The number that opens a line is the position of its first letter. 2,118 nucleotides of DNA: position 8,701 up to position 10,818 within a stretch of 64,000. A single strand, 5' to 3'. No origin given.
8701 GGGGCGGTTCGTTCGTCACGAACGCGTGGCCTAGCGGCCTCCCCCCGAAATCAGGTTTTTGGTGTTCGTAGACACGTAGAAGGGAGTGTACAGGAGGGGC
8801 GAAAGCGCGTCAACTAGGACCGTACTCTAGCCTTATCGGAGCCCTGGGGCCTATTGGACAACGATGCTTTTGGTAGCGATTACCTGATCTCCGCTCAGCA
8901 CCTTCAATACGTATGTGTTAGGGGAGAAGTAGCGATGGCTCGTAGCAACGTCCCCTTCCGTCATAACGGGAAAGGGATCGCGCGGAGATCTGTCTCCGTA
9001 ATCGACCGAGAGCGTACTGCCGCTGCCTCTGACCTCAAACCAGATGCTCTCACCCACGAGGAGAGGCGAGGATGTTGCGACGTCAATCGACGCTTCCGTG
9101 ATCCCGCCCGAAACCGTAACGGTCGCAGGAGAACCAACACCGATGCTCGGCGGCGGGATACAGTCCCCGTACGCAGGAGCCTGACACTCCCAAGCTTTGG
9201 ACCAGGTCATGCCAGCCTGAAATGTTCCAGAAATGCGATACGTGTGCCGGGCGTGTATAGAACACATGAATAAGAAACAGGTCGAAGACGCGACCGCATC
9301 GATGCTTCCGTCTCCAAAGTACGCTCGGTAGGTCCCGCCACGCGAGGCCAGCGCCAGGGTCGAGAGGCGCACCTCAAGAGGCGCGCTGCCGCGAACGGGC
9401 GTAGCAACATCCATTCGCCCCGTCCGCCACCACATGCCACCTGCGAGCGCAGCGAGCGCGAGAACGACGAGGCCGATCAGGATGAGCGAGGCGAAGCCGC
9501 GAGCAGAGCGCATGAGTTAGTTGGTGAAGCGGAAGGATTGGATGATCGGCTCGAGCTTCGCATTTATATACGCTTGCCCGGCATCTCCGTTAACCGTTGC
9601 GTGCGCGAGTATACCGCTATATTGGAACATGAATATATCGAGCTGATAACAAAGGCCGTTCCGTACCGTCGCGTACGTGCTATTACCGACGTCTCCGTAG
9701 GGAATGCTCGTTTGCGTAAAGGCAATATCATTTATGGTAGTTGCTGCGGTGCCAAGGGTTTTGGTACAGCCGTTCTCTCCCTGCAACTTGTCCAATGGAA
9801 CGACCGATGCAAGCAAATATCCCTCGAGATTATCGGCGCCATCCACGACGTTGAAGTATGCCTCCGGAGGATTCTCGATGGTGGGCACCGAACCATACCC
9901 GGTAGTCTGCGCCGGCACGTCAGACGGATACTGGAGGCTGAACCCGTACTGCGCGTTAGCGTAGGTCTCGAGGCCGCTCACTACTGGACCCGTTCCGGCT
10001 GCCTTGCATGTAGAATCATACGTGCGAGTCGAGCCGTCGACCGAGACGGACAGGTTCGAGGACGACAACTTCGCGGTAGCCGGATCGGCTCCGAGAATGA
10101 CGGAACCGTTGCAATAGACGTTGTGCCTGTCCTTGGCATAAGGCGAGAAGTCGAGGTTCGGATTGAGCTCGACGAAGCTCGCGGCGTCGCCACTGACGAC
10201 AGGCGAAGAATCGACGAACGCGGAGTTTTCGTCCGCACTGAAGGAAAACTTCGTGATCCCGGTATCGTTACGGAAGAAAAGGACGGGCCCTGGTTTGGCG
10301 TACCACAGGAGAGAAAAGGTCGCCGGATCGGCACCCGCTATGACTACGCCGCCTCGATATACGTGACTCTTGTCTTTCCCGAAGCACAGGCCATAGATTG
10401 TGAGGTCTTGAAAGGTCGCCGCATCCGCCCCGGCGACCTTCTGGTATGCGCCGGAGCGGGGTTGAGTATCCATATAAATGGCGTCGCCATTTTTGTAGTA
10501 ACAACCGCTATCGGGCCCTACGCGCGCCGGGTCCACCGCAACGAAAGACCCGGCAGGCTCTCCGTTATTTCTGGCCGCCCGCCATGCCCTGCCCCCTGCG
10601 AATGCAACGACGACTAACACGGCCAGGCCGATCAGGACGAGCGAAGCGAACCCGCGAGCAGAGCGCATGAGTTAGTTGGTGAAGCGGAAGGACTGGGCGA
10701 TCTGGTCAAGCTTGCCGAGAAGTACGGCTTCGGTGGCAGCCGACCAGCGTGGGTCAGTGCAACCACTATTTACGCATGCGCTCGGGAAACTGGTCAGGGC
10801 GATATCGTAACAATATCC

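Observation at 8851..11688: Tandem array of three paralogous anchored proteins with an exactly repeated gene-junction sequence and a pilin-like N-terminal motif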

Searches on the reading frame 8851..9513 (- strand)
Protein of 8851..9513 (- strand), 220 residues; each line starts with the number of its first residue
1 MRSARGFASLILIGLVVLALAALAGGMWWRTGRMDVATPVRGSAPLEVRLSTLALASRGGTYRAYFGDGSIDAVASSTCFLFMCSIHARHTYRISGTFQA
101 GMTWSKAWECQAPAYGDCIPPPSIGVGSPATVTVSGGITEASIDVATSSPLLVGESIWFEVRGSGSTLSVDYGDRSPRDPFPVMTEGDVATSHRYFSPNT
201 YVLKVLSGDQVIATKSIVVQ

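Call 7: search_protein_families(library=pfam, proteins=[window:8851-9513:-], max_evalue=1)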
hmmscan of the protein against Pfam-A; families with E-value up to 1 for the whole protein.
window:8851-9513:- (220 aa): 1 family
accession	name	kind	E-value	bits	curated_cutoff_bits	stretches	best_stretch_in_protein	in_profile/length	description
PF00801.26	PKD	-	9.8e-05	22.7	23.5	1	44-103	13-64/80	PKD domain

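Call 8: search_protein_families(library=ncbifam, proteins=[window:8851-9513:-], max_evalue=1)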
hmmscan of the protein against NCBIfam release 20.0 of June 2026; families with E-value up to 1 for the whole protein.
window:8851-9513:- (220 aa): 1 family
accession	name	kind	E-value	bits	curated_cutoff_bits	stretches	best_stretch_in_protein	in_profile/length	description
NF058578.1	CPR_pilus_PamR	equivalog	0.00042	19.3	300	1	168-210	183-225/297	pilus system RbmA-like protein PamR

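Call 29: find_homologous_proteins(query=window:8851-9513:-)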
Query window:8851-9513:- (220 aa): 1 proteins with E <= 0.001 among 2989 candidates.
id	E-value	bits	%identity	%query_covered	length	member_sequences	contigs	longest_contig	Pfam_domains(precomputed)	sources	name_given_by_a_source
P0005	4.3e-141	486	100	100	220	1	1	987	-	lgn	-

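Call 31: find_encoding_contigs(protein=P0005, flank=10000, max_places=10)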
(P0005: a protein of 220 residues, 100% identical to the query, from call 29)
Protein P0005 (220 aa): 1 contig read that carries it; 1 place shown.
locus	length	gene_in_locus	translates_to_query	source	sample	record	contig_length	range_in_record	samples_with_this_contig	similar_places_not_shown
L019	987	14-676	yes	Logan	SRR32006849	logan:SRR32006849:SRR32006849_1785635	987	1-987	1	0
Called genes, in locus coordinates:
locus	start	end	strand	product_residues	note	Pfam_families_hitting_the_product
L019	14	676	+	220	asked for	-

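Call 79: search_solved_structures(query=window:8851-9513:-, max_evalue=1)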
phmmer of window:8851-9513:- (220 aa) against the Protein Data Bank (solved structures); distinct sequences matched with E-value up to 1: 0.

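Call 81: search_protein_families(library=phrogs, proteins=[window:8851-9513:-], max_evalue=0.01)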
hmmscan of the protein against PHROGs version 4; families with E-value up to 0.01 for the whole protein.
window:8851-9513:- (220 aa): 0 families

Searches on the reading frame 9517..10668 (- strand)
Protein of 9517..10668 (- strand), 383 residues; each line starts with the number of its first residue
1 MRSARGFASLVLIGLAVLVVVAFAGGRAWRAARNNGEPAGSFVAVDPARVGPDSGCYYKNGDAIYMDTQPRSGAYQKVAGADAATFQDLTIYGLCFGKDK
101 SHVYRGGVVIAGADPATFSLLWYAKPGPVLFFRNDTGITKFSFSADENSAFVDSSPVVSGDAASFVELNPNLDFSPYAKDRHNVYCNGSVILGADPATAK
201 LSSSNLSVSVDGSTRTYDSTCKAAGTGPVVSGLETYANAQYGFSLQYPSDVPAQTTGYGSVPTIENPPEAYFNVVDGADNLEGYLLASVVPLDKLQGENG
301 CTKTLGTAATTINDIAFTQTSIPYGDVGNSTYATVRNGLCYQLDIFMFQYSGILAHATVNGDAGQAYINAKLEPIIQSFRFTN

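Call 7: search_protein_families(library=pfam, proteins=[window:9517-10668:-], max_evalue=1)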
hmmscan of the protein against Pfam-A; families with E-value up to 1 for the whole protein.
window:9517-10668:- (383 aa): 3 families
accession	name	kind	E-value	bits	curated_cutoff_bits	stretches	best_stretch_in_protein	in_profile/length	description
PF13644.11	DKNYY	-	4.4e-16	60.2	25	1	57-214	1-135/141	DKNYY family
PF18933.6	PsbP_2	-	0.091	13.2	27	1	233-261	44-73/184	PsbP-like protein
PF22424.2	HK620_9_C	-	0.71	10.5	27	0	136-179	14-48/80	HK620, Tail spike protein, C-terminal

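Call 8: search_protein_families(library=ncbifam, proteins=[window:9517-10668:-], max_evalue=1)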
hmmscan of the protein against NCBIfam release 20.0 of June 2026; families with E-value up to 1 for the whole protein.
window:9517-10668:- (383 aa): 0 families

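Call 11: find_encoding_contigs(protein=window:9517-10668:-, flank=10000, max_places=10)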
Protein window:9517-10668:- (383 aa): 1 contig read that carries it; 1 place shown.
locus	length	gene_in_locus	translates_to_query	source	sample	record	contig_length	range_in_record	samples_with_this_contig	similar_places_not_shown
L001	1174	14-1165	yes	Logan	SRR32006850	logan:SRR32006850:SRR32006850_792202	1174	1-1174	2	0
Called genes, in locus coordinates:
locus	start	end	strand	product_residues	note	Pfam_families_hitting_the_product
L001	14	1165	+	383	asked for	PF13644:DKNYY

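Call 57: find_homologous_proteins(query=window:9517-10668:-, max_evalue=0.001)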
Query window:9517-10668:- (383 aa): 25 proteins with E <= 0.001 among 8000 candidates.
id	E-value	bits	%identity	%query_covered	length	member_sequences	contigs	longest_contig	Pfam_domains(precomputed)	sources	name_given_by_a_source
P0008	3.7e-209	713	100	83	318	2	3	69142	PF13644.12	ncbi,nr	ncbi:MAG: DKNYY domain-containing protein [Patescibacteria group bacterium]|nr:DKNYY domain-containi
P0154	8.3e-60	221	57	46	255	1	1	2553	PF13644.12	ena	-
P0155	2.0e-22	98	29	36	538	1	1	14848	PF13644.12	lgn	-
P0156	9.5e-21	93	31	32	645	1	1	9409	PF13644.12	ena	-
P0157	3.2e-17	81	33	37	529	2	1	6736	PF13644.12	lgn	-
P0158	2.1e-11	62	33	33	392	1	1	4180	PF13644.12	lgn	-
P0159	9.7e-11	60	33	31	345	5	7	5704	PF13644.12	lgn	-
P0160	1.2e-10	60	33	40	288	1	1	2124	PF13644.12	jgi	jgi:DKNYY family protein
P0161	1.6e-10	59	29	32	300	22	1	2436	PF13644.12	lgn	-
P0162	2.8e-10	58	28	57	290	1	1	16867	PF13644.12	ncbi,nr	ncbi:hypothetical protein A5662_21575 [Mycobacteriaceae bacterium 1482268.1]|nr:hypothetical protein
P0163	3.4e-10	58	30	38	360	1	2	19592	PF13644.12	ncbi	-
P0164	1.0e-9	56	31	44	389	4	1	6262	PF13644.12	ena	-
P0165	1.3e-9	56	31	43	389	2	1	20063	PF13644.12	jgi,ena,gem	-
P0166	2.0e-9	55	31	50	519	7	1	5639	PF13644.12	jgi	jgi:hypothetical protein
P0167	5.2e-9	54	30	46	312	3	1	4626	PF13644.12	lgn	-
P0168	7.5e-9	54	33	32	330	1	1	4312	PF13644.12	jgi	-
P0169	1.6e-8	53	27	50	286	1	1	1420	PF13644.12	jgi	jgi:hypothetical protein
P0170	6.8e-8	50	30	33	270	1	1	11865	PF13644.12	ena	-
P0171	1.6e-7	49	26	41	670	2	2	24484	PF13644.12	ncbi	ncbi:MAG: DKNYY domain-containing protein [Planctomycetota bacterium]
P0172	2.6e-7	49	32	32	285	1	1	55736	PF13644.12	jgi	jgi:hypothetical protein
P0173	3.8e-6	45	30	33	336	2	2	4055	PF13644.12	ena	-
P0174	5.6e-6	44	28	46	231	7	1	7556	PF13644.12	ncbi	ncbi:MAG: DKNYY domain-containing protein [Mycobacterium sp.]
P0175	6.2e-6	44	27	37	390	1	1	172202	PF13644.12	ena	-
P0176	5.4e-4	38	29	39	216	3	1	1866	PF13644.12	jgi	jgi:hypothetical protein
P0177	8.5e-4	37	30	37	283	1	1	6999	PF13644.12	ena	-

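Call 59: find_encoding_contigs(protein=P0154, flank=5000)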
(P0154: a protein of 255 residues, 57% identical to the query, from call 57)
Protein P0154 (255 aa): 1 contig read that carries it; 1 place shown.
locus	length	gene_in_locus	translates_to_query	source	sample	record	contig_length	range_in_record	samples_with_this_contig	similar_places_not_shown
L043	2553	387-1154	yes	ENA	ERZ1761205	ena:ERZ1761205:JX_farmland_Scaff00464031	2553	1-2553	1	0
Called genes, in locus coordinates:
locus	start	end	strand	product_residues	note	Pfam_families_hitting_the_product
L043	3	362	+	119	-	?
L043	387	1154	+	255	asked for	PF13644:DKNYY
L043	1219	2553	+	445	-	?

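Call 70: predict_structure(alignment_id=A3)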
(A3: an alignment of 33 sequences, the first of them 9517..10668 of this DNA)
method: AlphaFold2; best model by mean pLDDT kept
length: 383 residues; sequences in the alignment: 33
mean_pLDDT: 68.4   pTM: 0.51
mean pLDDT of the five models: 68.4, 68.1, 67.5, 67.3, 66.5
residues with pLDDT >= 90: 112; 70-90: 97; 50-70: 61; < 50: 113
segments of 3 or more residues with pLDDT < 50: 123-134, 228-286, 303-314, 319-328, 348-360
pLDDT, mean of each block of 10 residues (from residue 1): 77 95 89 71 75 78 88 88 94 87 93 85 42 46 80 88 87 81 95 96 92 94 66 29 24 29 37 38 50 52 47 49 43 72 58 43 69 75 61
secondary structure, 60 per line:
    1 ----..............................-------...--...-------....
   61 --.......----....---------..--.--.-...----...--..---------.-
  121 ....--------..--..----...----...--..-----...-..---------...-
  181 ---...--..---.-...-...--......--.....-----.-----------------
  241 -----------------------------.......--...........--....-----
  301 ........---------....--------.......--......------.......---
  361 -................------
elements in order: H5-34 E42-44 E57-60 E63-69 E74-77 E96-98 E103-105 H121-124 E143-145 E150-152 E177-179 E184-186 E200-202 E205-210 E213-217 E270-276 E279-289 H292-295 H301-308 E318-321 E330-336 E339-344 H351-357 H362-377

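Call 77: fold_search(model_id=the predicted structure, library=pdb)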
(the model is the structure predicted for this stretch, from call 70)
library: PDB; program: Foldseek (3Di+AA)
matches with E <= 10: 207; with E <= 0.001: 0
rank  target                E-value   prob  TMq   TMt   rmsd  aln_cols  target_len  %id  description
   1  6hvg_A                1.0e-01  0.08  0.10  0.05  14.5       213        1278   13  Crystal Structure of Truncated Alternansucrase from Leuconostoc mesenteroides NRRL B-1355 (released 2019-02-27)
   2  6szi_A                1.1e-01  0.07  0.10  0.05  15.1       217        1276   13  ASR Alternansucrase in complex with isomaltose (released 2020-06-17)
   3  8xcj_F                2.8e-01  0.08  0.07  0.07  29.9       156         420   12  Open State of central tail fiber of bacteriophage lambda upon binding to LamB (gpJ713-LamB complex) (released 2024-05-01)
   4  8hmf_D                3.2e-01  0.15  0.16  0.06  12.2       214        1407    9  head module state 2 of Tetrahymena IFT-A (released 2023-06-14)
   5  7zty                  3.2e-01  0.05  0.13  0.14  20.1       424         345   13  Structure of Vps39 N-terminal domain from Chaetomium thermophilum (released 2022-09-21)
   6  22gv_A                7.0e-01  0.06  0.12  0.15  15.6       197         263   10  Crystal structure of the CJ1041C protein from Campylobacter jejuni in complex with Ca2+ in space group P1 (released 2026-04-01)
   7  3ott_A                7.8e-01  0.06  0.11  0.07  18.7       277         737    9  Crystal Structure of the extracellular domain of the putative one component system BT4673 from B. thetaiotaomicron (released 2011-08-10)
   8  1qjs_A                9.2e-01  0.08  0.17  0.16  13.8       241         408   11  mammalian blood serum haemopexin glycosylated-native protein and in complex with its ligand haem (released 2000-02-03)
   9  22gw_C                9.2e-01  0.08  0.12  0.16  15.5       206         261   10  Crystal structure of the CJ1041C protein from Campylobacter jejuni in the apo form in space group P2 (released 2026-04-01)
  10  8bbf_B                9.7e-01  0.11  0.15  0.07  13.4       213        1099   10  Structure of the IFT-A complex; IFT-A1 module (released 2022-12-07)
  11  4yd8_B                1.1e+00  0.04  0.15  0.16  15.4       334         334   10  Bardet-Biedl Syndrome 9 Protein (aa1-407), Homo sapiens (released 2015-06-24)
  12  1qhu                  1.1e+00  0.08  0.15  0.15  10.4       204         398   11  MAMMALIAN BLOOD SERUM HAEMOPEXIN DEGLYCOSYLATED AND IN COMPLEX WITH ITS LIGAND HAEM (released 1999-10-06)
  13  7zu0_A                1.2e+00  0.06  0.13  0.07  12.4       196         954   11  HOPS tethering complex from yeast (released 2022-09-28)
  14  9a4o_B                1.2e+00  0.02  0.06  0.05  41.2       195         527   12  Integrative model of IF2-TAGH by crosslinking MS and deep learning (released 2024-09-18)
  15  3ghm_A                1.3e+00  0.01  0.10  0.10  23.5       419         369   10  Crystal structure of the exosite-containing fragment of human ADAMTS13 (form-1) (released 2009-10-27)
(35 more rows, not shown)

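Call 81: search_protein_families(library=phrogs, proteins=[window:9517-10668:-], max_evalue=0.01)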
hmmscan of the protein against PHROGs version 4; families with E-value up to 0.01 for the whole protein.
window:9517-10668:- (383 aa): 0 families
